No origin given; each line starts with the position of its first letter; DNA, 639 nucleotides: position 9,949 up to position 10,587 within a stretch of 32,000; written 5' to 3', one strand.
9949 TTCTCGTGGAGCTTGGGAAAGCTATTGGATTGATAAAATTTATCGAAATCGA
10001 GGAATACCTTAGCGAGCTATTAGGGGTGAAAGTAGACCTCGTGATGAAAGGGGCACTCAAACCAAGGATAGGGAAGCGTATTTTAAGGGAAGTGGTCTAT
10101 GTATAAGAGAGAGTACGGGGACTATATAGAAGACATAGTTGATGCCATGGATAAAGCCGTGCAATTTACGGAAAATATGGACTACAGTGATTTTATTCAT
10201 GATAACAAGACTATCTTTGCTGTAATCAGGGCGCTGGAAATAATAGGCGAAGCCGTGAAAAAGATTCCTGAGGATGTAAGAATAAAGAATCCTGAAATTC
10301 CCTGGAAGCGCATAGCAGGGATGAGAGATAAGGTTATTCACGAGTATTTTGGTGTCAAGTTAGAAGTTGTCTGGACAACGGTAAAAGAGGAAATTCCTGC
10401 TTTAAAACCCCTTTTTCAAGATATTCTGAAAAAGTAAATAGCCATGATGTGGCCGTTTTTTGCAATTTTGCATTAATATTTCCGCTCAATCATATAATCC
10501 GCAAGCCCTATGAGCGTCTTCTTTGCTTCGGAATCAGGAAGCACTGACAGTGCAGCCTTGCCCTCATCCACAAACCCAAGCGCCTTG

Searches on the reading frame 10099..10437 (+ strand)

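Call 82: search_protein_families(library=pfam, proteins=[window:10099-10437:+], max_evalue=0.00001)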
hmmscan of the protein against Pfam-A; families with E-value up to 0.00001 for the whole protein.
window:10099-10437:+ (112 aa): 1 family
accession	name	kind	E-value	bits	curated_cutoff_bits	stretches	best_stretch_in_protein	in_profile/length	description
PF01934.22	HepT-like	-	9.5e-29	100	23.5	1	15-107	3-118/120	Ribonuclease HepT-like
